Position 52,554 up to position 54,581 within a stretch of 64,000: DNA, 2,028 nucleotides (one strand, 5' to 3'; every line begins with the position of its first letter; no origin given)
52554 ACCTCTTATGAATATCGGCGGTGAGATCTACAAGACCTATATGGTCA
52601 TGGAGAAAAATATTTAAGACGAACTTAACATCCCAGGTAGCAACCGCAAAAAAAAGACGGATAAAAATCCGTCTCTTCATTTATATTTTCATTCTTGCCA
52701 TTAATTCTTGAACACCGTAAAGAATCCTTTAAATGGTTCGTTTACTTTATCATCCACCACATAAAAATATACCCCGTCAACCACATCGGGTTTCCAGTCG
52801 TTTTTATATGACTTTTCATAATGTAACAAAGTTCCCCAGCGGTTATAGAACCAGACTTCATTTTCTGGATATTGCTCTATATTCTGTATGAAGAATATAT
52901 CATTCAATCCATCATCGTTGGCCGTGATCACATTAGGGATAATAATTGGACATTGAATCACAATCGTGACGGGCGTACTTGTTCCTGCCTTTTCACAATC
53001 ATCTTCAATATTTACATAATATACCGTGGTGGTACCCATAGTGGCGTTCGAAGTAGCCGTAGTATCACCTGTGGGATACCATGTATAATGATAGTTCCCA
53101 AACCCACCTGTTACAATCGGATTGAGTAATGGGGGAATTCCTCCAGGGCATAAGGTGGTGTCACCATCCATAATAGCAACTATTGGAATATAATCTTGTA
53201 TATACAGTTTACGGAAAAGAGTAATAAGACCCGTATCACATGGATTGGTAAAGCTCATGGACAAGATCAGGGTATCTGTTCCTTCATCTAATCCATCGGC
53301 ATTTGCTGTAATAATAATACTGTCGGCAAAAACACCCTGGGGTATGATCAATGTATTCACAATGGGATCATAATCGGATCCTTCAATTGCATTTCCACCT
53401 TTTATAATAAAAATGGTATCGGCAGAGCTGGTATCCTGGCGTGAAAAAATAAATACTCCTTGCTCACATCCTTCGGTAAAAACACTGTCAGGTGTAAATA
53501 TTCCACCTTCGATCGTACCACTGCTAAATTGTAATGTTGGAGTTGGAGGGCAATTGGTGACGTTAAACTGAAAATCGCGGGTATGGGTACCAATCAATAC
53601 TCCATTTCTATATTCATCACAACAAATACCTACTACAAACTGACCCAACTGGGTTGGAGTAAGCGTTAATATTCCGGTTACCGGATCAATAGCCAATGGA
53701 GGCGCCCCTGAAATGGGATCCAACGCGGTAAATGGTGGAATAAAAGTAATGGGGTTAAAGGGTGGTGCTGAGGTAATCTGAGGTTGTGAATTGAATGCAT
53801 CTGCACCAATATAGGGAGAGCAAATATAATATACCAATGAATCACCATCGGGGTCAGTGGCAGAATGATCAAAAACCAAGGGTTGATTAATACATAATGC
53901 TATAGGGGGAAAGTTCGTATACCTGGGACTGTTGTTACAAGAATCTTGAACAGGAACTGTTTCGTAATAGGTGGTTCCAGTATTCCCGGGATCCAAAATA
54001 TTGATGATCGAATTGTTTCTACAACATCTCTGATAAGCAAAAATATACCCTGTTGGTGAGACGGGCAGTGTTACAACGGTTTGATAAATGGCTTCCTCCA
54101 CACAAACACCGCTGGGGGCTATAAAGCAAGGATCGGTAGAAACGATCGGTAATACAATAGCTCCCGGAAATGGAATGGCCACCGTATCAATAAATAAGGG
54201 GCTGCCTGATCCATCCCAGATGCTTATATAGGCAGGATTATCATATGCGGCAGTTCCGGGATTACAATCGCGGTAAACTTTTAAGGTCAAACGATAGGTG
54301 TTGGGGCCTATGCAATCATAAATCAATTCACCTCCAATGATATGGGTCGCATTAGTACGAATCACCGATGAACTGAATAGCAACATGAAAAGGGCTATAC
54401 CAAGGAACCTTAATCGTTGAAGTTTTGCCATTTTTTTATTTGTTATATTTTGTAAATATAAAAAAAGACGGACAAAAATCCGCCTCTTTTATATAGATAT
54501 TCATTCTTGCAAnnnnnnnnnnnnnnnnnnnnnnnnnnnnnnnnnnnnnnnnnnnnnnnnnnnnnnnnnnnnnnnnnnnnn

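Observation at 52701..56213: Tandem T9SS type-B cargo genes with near-identical C-terminal 190 aa but swapped N-terminal domains, each with a duplicated terminator and no PorP/SprF gene nearby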

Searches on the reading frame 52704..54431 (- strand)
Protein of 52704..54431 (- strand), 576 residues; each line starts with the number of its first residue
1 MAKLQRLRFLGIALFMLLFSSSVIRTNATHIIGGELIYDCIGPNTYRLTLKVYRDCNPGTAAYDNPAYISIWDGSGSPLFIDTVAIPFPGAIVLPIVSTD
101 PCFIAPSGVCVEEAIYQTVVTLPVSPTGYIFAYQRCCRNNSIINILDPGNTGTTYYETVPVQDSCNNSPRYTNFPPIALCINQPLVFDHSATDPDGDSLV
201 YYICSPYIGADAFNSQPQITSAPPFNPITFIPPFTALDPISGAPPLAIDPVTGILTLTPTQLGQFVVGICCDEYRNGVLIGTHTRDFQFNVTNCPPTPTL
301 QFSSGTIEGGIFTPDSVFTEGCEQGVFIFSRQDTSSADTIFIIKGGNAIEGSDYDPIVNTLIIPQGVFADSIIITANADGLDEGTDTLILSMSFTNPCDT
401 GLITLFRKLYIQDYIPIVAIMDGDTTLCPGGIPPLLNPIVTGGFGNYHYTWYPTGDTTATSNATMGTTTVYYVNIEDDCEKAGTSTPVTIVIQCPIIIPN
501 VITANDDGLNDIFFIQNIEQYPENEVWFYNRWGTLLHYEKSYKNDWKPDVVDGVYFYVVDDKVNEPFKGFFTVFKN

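Call 4: search_protein_families(library=pfam, proteins=[window:52704-54431:-], max_evalue=0.1)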
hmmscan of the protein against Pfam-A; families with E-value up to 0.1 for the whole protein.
window:52704-54431:- (576 aa): 2 families
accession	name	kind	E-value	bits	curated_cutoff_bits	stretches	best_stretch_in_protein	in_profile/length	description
PF13585.12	CHU_C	-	1.1e-18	67.6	27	1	496-573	1-86/86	CHU_C Type IX secretion signal domain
PF03160.20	Calx-beta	-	0.026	15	27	1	341-394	43-96/119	Calx-beta domain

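Call 5: search_protein_families(library=ncbifam, proteins=[window:52704-54431:-], max_evalue=0.1)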
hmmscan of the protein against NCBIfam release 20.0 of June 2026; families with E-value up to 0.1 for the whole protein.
window:52704-54431:- (576 aa): 1 family
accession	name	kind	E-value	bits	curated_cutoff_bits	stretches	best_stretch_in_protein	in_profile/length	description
TIGR04131.1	Bac_Flav_CTERM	domain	4.3e-08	33.2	35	1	498-573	3-83/85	T9SS type B sorting domain-containing protein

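Call 14: find_encoding_contigs(protein=window:52704-54431:-, flank=10000, max_places=6)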
Protein window:52704-54431:- (576 aa): no gene with exactly this product is on record in the collection.

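Call 15: find_homologous_proteins(query=window:52704-54431:-, max_evalue=0.00001)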
Query window:52704-54431:- (576 aa): 2739 proteins with E <= 0.00001 among 8000 candidates; the best 120 are listed.
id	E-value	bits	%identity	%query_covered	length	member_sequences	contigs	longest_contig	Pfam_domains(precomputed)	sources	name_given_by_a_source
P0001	0.0e+0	1339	100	100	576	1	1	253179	PF13585.13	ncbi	-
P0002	0.0e+0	1019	76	100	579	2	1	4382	PF13585.13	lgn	-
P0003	5.3e-273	925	70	100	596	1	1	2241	PF13585.13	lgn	-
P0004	1.3e-272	924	69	100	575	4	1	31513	PF13585.13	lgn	-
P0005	1.3e-266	904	68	100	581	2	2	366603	PF13585.13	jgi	jgi:gliding motility-associated-like protein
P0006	1.1e-263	894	67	100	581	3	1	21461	PF13585.13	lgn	-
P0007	2.8e-258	876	65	100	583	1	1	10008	PF13585.13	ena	-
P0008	2.1e-252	857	65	100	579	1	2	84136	PF13585.13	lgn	-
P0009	2.9e-240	817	61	100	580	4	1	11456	PF13585.13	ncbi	-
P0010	7.1e-233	792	60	100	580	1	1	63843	PF13585.13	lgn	-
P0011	9.3e-201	686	65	79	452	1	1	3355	PF13585.13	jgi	jgi:gliding motility-associated-like protein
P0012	1.2e-124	435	66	51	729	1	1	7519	PF00801.27,PF13585.13,PF18911.7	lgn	-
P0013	7.3e-124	432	66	48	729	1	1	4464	PF00801.27,PF13585.13,PF18911.7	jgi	-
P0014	2.5e-123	431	66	48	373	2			-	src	-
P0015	3.8e-122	427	40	96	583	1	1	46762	PF13585.13,PF03160.21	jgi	jgi:gliding motility-associated-like protein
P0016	5.1e-122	426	64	51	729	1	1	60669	PF00801.27,PF13585.13,PF18911.7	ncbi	-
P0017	6.3e-121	423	67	49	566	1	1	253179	PF26766.1,PF13585.13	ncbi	-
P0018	7.2e-121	422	65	49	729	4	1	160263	PF00801.27,PF13585.13,PF18911.7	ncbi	-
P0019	9.3e-121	422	65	49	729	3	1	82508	PF00801.27,PF13585.13,PF18911.7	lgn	-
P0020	4.3e-120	420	64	51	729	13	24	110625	PF00801.27,PF13585.13,PF18911.7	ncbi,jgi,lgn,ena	jgi:gliding motility-associated-like protein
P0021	2.4e-119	417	66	49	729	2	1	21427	PF00801.27,PF13585.13,PF18911.7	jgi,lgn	jgi:gliding motility-associated-like protein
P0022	6.4e-119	416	64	51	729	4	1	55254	PF00801.27,PF13585.13,PF18911.7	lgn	-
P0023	8.3e-119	416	64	49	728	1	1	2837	PF00801.27,PF13585.13,PF18911.7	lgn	-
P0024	8.7e-119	416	64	49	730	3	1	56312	PF00801.27,PF13585.13,PF18911.7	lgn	-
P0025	1.7e-117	411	66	47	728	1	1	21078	PF00801.27,PF13585.13,PF18911.7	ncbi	-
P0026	9.1e-117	409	57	57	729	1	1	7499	PF00801.27,PF13585.13,PF18911.7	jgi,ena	-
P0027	3.6e-116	407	39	99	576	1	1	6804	PF13585.13,PF03160.21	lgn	-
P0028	2.0e-115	404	40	93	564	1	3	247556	PF13585.13,PF03160.21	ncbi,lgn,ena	-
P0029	9.1e-115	402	62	48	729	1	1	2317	PF00801.27,PF13585.13,PF18911.7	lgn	-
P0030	1.3e-114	402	65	48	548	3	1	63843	PF26766.1,PF13585.13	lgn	-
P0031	4.6e-114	400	63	53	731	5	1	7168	PF00801.27,PF13585.13,PF18911.7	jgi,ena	-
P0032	1.8e-113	398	40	95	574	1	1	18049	PF13585.13,PF03160.21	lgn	-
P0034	2.0e-112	395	60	50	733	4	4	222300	PF00801.27,PF13585.13,PF18911.7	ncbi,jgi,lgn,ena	jgi:gliding motility-associated-like protein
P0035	7.5e-111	389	60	49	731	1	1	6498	PF00801.27,PF13585.13,PF18911.7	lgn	-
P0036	5.8e-110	386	63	46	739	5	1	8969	PF00801.27,PF13585.13,PF18911.7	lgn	-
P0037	6.5e-110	386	62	48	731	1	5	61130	PF00801.27,PF13585.13,PF18911.7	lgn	-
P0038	2.4e-109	384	37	95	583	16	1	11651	PF13585.13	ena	-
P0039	1.0e-108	382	62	48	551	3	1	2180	PF26766.1,PF13585.13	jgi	-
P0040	2.9e-108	381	61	50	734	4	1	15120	PF00801.27,PF13585.13,PF18911.7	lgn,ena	-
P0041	3.4e-108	381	51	50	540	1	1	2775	PF00801.27,PF13585.13,PF18911.7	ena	-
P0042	3.6e-108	380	56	50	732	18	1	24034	PF00801.27,PF13585.13,PF18911.7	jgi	jgi:gliding motility-associated-like protein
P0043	5.2e-108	380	61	49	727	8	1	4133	PF00801.27,PF13585.13,PF18911.7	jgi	jgi:gliding motility-associated-like protein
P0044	6.8e-108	380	59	50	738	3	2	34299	PF00801.27,PF13585.13,PF18911.7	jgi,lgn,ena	-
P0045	1.7e-107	378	38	96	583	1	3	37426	PF13585.13,PF18962.8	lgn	-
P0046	4.7e-107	377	56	50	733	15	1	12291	PF00801.27,PF13585.13,PF18911.7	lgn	-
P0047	8.1e-107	376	59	50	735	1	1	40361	PF00801.27,PF13585.13,PF18911.7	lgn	-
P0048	1.5e-106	375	60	49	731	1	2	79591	PF00801.27,PF13585.13,PF18911.7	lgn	-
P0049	1.8e-106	375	57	51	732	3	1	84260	PF00801.27,PF13585.13,PF18911.7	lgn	-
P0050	3.1e-106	374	59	50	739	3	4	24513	PF00801.27,PF13585.13,PF18911.7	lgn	-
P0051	3.7e-106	374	59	51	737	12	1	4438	PF00801.27,PF13585.13,PF18911.7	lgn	-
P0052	1.2e-105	372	57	50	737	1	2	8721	PF00801.27,PF13585.13,PF18911.7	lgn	-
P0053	1.3e-105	372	57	50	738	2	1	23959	PF00801.27,PF13585.13,PF18911.7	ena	-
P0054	1.8e-105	372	38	93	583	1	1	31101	PF13585.13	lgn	-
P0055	2.0e-105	371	63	46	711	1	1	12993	PF00801.27,PF13585.13,PF18911.7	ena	-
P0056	3.0e-105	371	54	53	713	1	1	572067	PF00801.27,PF13585.13,PF18911.7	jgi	jgi:gliding motility-associated-like protein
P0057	4.8e-105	370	54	54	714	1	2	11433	PF00801.27,PF13585.13,PF18911.7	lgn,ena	-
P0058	8.5e-105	369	60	45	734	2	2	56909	PF00801.27,PF13585.13,PF18911.7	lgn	-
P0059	9.4e-105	369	37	97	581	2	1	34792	PF13585.13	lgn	-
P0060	1.4e-104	369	57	52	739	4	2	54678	PF00801.27,PF13585.13,PF18911.7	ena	-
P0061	1.6e-104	368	57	52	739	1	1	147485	PF00801.27,PF13585.13,PF18911.7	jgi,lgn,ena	-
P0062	2.7e-104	368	57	51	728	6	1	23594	PF00801.27,PF13585.13,PF18911.7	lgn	-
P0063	6.3e-104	366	57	48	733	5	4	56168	PF00801.27,PF13585.13,PF18911.7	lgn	-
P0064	7.5e-104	366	58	51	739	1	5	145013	PF00801.27,PF13585.13,PF18911.7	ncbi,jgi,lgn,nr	ncbi:MAG: gliding motility-associated C-terminal domain-containing protein [Bacteroidetes bacterium]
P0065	7.8e-104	366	50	61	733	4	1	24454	PF13585.13,PF18911.7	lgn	-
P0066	8.7e-104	366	37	96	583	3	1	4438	PF13585.13,PF03160.21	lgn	-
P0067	1.2e-103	366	38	99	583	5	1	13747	PF13585.13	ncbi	-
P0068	2.2e-103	365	39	94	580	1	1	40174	PF13585.13,PF03160.21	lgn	-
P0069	3.4e-103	364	62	47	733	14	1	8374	PF00801.27,PF13585.13,PF18911.7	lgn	-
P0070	3.9e-103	364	58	51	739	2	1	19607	PF00801.27,PF13585.13,PF18911.7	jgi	-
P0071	4.9e-103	364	62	46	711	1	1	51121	PF00801.27,PF13585.13,PF18911.7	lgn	-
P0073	5.8e-103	363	57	50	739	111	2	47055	PF00801.27,PF13585.13,PF18911.7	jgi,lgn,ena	-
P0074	8.2e-103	363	49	50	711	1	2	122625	PF00801.27,PF13585.13,PF18911.7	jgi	jgi:gliding motility-associated-like protein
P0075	2.0e-102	361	38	95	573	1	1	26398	PF13585.13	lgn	-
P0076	2.2e-102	361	36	98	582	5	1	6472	PF13585.13,PF03160.21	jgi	-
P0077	2.5e-102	361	61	46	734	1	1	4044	PF00801.27,PF13585.13,PF18911.7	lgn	-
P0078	3.8e-102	361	55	51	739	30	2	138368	PF00801.27,PF13585.13,PF18911.7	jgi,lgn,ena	jgi:gliding motility-associated-like protein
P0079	1.2e-101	359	36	99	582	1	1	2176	PF13585.13,PF03160.21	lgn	-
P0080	2.4e-101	358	61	46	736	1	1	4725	PF00801.27,PF13585.13,PF18911.7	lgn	-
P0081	7.4e-101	356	58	51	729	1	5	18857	PF00801.27,PF13585.13,PF18911.7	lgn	-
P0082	1.9e-100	355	51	56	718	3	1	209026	PF00801.27,PF13585.13,PF18911.7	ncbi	-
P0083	2.5e-100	355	47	65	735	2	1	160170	PF00801.27,PF13585.13,PF18911.7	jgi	jgi:gliding motility-associated-like protein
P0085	2.9e-100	354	51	58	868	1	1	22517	PF13585.13,PF18911.7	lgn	-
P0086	3.3e-100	354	53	51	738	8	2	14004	PF00801.27,PF13585.13,PF18911.7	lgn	-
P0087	3.9e-100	354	62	45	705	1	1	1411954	PF00801.27,PF13585.13,PF18911.7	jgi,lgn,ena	-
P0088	4.4e-100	354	36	99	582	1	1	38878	PF13585.13,PF03160.21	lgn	-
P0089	5.6e-100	353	52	54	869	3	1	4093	PF13585.13,PF18911.7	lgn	-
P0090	2.7e-99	351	57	51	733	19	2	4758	PF00801.27,PF13585.13,PF18911.7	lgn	-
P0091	4.1e-99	351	53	49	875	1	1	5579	PF00801.27,PF13585.13,PF18911.7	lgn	-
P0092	4.6e-99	350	59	51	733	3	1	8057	PF00801.27,PF13585.13,PF18911.7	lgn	-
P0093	6.5e-99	350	51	53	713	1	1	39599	PF00801.27,PF13585.13,PF18911.7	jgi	jgi:gliding motility-associated-like protein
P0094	6.8e-99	350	52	51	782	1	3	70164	PF00801.27,PF13585.13,PF18911.7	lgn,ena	-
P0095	7.7e-99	350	38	99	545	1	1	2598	PF00801.27,PF13585.13,PF18911.7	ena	-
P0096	9.8e-99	349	51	49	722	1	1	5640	PF00801.27,PF13585.13,PF18911.7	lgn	-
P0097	1.1e-98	349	53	50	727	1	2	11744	PF00801.27,PF13585.13,PF18911.7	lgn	-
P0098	1.2e-98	349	52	48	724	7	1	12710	PF00801.27,PF13585.13,PF18911.7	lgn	-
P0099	1.3e-98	349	51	54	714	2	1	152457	PF00801.27,PF13585.13,PF18911.7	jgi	jgi:gliding motility-associated-like protein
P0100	2.3e-98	348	55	52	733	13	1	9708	PF00801.27,PF13585.13,PF18911.7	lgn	-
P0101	2.8e-98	348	49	58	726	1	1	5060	PF00801.27,PF13585.13,PF18911.7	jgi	-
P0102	3.0e-98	348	45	65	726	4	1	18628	PF00801.27,PF13585.13,PF18911.7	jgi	jgi:gliding motility-associated-like protein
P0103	3.3e-98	348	47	61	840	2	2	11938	PF00801.27,PF13585.13,PF18911.7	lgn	-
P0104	6.4e-98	347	36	98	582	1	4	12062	PF13585.13,PF03160.21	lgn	-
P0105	7.8e-98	346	52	50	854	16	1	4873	PF00801.27,PF13585.13,PF18911.7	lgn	-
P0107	2.1e-97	345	57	47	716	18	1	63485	PF00801.27,PF13585.13,PF18911.7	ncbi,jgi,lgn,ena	-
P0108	3.0e-97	344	50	52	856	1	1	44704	PF00801.27,PF13585.13,PF18911.7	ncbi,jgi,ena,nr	ncbi:MAG TPA: gliding motility-associated C-terminal domain-containing protein [Chitinophagales bact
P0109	3.2e-97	344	54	47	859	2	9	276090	PF00801.27,PF13585.13,PF18911.7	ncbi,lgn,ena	-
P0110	6.0e-97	343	55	49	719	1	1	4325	PF00801.27,PF13585.13,PF18911.7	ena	-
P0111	7.4e-97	343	51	50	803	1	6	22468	PF00801.27,PF13585.13,PF18911.7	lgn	-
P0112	8.6e-97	343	50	57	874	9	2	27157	PF00801.27,PF13585.13,PF19081.7,PF18911.7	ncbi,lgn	-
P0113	8.8e-97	343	56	49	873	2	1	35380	PF00801.27,PF13585.13,PF19081.7,PF18911.7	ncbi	-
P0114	1.3e-96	342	36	95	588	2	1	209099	PF13585.13,PF03160.21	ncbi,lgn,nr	ncbi:MAG: gliding motility-associated C-terminal domain-containing protein [Crocinitomicaceae bacter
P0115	1.5e-96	342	56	49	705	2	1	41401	PF00801.27,PF13585.13,PF18911.7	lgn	-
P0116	1.8e-96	342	51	54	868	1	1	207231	PF00801.27,PF13585.13,PF19081.7,PF18911.7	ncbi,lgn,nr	ncbi:MAG: PKD domain-containing protein [Chitinophagales bacterium]|nr:PKD domain-containing protein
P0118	3.0e-96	341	51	53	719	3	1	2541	PF00801.27,PF13585.13,PF18911.7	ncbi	-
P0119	3.3e-96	341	52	49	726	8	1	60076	PF00801.27,PF13585.13,PF18911.7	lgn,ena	-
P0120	5.2e-96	340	44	66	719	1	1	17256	PF00801.27,PF13585.13,PF18911.7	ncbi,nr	ncbi:MAG: PKD domain-containing protein [Bacteroidota bacterium]|nr:PKD domain-containing protein [B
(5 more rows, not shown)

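Call 16: find_encoding_contigs(protein=P0001, flank=10000, max_places=3)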
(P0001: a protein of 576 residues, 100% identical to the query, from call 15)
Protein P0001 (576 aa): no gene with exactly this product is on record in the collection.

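Call 17: find_encoding_contigs(protein=P0010, flank=10000, max_places=3)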
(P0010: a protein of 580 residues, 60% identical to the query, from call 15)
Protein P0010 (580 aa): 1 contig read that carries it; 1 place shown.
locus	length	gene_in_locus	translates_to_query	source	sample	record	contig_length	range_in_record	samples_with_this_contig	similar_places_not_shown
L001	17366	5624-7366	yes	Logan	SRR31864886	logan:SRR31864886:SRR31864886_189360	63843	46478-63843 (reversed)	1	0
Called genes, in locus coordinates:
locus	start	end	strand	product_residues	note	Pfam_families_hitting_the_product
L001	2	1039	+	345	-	?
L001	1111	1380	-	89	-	-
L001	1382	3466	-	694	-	PF13089:PP_kinase_N, PF02503:PP_kinase, PF17941:PP_kinase_C_1, PF13091:PLDc_2 (weak), PF13090:PP_kinase_C, PF13091:PLDc_2 (weak)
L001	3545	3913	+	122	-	-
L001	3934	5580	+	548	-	PF26766:Choice_anch_L, PF13585:CHU_C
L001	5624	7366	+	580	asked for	PF13585:CHU_C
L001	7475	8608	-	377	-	PF00583:Acetyltransf_1 (faint)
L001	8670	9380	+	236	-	PF05175:MTS, PF07669:Eco57I (weak), PF03602:Cons_hypoth95 (weak), PF05971:Methyltransf_10 (faint), PF06325:PrmA (weak), PF13847:Methyltransf_31 (weak), PF13649:Methyltransf_25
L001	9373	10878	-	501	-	PF00474:SSF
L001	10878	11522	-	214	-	PF02698:DUF218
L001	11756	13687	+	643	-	PF13567:DUF4131, PF03772:Competence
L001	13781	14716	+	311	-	PF00781:DAGK_cat, PF19279:YegS_C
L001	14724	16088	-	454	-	PF01593:Amino_oxidase, PF03486:HI0933_like (faint), PF07992:Pyr_redox_2 (faint), PF13450:NAD_binding_8, PF13738:Pyr_redox_3 (faint)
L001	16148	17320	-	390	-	PF02771:Acyl-CoA_dh_N, PF02770:Acyl-CoA_dh_M, PF00441:Acyl-CoA_dh_1, PF08028:Acyl-CoA_dh_2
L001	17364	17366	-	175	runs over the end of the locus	PF00156:Pribosyltran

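Call 18: find_encoding_contigs(protein=P0005, flank=10000, max_places=3)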
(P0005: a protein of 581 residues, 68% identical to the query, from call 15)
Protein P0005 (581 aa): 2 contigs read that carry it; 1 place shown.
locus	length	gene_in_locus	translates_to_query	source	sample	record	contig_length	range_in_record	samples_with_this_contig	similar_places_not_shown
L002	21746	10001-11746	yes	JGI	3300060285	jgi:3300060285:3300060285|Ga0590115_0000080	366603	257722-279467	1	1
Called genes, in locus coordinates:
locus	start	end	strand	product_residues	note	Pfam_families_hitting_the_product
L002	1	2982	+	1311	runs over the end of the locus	PF05048:NosD (weak), PF18962:Por_Secre_tail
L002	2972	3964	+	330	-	PF13585:CHU_C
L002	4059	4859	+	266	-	-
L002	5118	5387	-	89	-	PF01910:Thiamine_BP (weak)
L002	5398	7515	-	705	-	PF13089:PP_kinase_N, PF02503:PP_kinase, PF17941:PP_kinase_C_1, PF13091:PLDc_2 (weak), PF13090:PP_kinase_C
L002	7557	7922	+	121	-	-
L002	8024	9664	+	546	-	PF26766:Choice_anch_L, PF13585:CHU_C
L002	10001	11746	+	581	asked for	PF13585:CHU_C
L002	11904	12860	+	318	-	PF03255:ACCA, PF01039:Carboxyl_trans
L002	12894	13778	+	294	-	PF01613:Flavin_Reduct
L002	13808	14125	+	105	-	PF14114:DUF4286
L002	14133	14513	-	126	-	-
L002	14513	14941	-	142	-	PF18899:DUF5655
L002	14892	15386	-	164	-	PF01883:FeS_assembly_P, PF23451:Zn_ribbon_PaaD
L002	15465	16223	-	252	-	PF05138:PaaA_PaaC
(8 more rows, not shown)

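Call 31: find_encoding_contigs(protein=P0002, flank=6000, max_places=2)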
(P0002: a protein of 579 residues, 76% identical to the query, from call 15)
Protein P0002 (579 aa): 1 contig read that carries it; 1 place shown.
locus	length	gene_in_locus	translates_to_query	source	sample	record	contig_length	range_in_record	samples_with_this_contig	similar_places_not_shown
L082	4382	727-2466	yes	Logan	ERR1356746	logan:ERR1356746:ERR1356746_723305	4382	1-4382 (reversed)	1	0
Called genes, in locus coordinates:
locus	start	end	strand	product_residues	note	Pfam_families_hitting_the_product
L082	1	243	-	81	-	?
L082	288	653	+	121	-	-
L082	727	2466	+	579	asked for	PF13585:CHU_C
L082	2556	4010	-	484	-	PF13231:PMT_2 (weak)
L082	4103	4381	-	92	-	?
